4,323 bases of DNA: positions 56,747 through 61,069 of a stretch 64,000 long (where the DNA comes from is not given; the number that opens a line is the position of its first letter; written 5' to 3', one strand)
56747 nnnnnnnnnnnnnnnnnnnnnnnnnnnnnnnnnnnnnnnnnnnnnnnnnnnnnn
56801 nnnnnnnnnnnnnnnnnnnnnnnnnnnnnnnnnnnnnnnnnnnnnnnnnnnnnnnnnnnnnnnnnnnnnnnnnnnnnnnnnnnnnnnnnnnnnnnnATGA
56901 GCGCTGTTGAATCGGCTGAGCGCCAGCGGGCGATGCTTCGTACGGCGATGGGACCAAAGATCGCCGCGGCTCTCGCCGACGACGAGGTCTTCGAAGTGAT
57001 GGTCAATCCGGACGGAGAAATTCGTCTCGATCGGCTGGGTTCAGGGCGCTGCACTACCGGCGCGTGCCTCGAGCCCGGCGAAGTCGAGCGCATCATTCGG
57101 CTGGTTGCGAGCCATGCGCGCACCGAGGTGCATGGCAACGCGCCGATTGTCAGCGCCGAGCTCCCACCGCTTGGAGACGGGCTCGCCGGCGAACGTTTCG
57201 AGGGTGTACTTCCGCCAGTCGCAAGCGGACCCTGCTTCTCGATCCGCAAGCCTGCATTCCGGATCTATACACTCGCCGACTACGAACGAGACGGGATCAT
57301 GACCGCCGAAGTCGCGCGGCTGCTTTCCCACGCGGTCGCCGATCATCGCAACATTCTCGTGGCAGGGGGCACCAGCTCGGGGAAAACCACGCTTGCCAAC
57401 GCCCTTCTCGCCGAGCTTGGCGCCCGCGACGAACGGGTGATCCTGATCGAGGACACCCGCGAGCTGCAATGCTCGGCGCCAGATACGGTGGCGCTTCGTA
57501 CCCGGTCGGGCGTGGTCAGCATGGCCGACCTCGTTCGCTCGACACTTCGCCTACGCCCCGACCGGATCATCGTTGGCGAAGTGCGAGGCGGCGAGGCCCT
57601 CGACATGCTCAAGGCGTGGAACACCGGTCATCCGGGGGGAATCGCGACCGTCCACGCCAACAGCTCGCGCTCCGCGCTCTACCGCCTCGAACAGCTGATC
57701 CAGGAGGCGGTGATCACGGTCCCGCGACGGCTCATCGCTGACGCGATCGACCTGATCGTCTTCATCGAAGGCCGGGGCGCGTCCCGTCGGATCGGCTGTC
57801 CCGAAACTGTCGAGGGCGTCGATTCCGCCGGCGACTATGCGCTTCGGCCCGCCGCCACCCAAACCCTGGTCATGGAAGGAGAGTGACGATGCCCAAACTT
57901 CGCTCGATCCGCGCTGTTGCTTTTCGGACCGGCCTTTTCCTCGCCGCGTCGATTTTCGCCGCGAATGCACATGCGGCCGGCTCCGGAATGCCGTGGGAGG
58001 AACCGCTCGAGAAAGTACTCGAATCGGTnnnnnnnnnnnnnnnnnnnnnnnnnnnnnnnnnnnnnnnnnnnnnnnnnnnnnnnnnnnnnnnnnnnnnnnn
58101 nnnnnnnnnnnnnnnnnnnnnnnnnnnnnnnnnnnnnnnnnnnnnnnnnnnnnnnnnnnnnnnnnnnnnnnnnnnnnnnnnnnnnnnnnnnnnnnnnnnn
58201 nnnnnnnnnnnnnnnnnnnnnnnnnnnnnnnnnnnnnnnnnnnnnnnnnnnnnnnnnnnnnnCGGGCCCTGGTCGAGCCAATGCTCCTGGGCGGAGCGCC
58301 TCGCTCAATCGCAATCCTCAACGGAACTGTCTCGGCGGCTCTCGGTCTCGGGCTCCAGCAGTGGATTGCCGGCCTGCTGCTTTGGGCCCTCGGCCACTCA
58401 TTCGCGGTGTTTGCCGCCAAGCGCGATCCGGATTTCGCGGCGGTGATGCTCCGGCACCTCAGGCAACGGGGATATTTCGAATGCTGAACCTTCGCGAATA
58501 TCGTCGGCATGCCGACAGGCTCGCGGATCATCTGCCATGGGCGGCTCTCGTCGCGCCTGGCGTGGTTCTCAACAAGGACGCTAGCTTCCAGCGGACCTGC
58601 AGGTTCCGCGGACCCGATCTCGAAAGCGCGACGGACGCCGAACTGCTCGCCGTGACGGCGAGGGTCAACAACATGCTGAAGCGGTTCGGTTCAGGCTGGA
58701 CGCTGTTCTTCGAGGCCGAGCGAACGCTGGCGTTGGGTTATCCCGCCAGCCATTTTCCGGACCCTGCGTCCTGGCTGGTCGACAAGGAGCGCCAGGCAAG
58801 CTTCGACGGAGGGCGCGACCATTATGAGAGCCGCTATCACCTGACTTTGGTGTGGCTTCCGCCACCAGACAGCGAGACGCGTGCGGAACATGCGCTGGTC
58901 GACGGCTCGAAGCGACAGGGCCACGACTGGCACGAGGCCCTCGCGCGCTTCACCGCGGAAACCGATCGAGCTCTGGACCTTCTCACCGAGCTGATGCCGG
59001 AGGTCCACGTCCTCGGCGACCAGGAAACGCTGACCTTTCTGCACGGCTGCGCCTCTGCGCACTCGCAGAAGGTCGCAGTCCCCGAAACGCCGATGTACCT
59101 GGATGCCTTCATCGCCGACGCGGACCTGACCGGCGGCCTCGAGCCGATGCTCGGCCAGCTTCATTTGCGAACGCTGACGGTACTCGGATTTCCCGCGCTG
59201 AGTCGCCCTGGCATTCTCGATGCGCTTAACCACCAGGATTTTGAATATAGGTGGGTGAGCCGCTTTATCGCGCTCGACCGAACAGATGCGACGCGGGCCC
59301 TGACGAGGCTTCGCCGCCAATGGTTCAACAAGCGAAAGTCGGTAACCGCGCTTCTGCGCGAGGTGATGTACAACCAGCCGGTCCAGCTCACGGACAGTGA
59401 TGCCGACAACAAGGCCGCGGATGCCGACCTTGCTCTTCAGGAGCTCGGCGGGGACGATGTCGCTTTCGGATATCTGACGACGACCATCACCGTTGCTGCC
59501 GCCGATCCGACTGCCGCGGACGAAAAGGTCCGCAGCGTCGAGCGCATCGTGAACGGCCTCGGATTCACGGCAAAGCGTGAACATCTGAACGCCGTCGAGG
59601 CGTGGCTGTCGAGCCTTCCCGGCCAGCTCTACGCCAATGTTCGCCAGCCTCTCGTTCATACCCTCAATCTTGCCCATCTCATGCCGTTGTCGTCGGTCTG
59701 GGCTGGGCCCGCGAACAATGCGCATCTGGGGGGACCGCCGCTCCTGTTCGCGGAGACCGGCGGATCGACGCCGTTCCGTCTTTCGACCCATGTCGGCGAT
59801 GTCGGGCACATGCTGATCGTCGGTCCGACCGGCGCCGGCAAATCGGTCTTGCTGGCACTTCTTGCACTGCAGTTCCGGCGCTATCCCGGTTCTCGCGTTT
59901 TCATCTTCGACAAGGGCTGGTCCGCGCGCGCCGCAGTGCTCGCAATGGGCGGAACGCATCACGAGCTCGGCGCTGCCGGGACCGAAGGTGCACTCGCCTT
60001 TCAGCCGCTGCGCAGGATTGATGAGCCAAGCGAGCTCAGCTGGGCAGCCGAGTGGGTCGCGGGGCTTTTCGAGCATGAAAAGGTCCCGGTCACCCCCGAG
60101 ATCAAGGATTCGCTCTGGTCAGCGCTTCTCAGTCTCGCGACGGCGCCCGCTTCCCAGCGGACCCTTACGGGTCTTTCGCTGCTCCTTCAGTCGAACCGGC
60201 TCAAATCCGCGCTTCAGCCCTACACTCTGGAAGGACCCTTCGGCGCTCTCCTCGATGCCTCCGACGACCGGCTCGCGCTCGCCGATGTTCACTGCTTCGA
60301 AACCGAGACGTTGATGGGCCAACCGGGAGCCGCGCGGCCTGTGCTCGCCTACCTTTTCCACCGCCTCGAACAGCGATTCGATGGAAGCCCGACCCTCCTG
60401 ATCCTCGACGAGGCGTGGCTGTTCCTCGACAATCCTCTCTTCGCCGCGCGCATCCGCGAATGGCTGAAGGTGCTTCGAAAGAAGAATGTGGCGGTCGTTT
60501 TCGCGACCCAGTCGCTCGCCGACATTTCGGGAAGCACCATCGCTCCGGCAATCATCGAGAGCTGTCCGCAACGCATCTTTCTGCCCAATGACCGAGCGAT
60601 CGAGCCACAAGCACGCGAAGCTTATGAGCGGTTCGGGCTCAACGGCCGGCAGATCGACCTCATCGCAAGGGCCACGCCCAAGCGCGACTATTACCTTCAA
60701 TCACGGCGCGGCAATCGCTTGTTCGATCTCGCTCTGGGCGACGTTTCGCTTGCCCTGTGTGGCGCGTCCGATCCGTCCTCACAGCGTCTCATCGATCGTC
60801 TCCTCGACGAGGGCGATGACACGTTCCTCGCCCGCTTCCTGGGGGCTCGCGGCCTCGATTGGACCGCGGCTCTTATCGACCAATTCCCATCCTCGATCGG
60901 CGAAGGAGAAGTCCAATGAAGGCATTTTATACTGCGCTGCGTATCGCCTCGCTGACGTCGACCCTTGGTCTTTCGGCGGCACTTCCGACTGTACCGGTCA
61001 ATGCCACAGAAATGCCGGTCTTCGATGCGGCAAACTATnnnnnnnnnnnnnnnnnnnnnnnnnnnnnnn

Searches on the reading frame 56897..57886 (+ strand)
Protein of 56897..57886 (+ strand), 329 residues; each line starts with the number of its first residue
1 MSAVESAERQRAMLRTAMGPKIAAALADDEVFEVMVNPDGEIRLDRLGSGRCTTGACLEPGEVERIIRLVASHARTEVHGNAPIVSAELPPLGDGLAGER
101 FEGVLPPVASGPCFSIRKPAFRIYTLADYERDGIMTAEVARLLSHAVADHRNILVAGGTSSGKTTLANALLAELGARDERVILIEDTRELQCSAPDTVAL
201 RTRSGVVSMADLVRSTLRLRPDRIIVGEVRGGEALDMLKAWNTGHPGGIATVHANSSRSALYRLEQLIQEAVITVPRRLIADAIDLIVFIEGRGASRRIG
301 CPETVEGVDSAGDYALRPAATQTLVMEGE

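Call 77: search_protein_families(library=pfam, proteins=[window:56897-57886:+], max_evalue=0.001)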
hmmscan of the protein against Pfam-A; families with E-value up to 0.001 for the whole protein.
window:56897-57886:+ (329 aa): 5 families
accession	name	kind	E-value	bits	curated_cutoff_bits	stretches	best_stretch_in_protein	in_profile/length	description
PF00437.27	T2SSE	-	5.2e-39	134.4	24.9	1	107-288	100-273/370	Type II/IV secretion system protein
PF06414.18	Zeta_toxin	-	7.6e-05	22.7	22.3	1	153-201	19-65/199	Zeta toxin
PF13191.12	AAA_16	-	0.00036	21.5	32.6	1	138-190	11-63/167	AAA ATPase domain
PF20720.3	nSTAND3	-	0.00046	20.4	27.2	1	145-191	12-58/155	Novel STAND NTPase 3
PF00009.33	GTP_EFTU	-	0.00083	19.4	26.5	0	149-182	2-35/188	Elongation factor Tu GTP binding domain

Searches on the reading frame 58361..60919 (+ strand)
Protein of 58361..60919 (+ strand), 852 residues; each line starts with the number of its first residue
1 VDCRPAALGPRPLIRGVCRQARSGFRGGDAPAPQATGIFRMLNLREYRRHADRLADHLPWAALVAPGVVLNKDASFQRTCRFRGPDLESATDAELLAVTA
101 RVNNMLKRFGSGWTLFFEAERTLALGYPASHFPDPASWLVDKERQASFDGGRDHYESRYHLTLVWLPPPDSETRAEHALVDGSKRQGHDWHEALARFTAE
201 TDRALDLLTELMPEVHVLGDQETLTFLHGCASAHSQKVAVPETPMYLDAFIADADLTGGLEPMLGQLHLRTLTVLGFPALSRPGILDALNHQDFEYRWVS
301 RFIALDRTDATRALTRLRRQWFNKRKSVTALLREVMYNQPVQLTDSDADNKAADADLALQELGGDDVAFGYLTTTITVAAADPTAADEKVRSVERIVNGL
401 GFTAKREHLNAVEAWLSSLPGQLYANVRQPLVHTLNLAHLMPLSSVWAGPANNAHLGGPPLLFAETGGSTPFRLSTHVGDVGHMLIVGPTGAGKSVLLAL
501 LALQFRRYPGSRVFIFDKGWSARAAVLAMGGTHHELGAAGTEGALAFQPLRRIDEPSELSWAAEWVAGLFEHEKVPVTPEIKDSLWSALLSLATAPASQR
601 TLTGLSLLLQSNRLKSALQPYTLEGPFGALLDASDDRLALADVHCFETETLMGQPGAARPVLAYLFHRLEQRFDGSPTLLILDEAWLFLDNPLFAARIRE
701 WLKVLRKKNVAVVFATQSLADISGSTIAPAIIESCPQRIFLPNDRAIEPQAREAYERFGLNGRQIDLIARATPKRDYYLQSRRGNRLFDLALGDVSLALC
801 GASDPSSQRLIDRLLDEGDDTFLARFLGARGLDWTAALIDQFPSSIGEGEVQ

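Call 77: search_protein_families(library=pfam, proteins=[window:58361-60919:+], max_evalue=0.001)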
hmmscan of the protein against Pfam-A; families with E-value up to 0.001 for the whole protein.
window:58361-60919:+ (852 aa): 5 families
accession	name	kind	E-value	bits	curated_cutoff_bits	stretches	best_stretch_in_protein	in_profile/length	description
PF03135.19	CagE_TrbE_VirB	-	9.1e-14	52.3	21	2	345-428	121-204/204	CagE, TrbE, VirB family, component of type IV transporter system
PF19044.6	P-loop_TraG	-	2e-07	30.5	25.8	1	616-743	186-318/413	TraG P-loop domain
PF13401.12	AAA_22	-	3e-05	24.8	27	0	482-510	6-33/130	AAA domain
PF12846.13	AAA_10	-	4.7e-05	23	27.5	0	678-724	242-288/362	AAA-like domain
PF05872.18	HerA_C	-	0.00039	19.6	22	0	661-724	240-307/502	Helicase HerA-like C-terminal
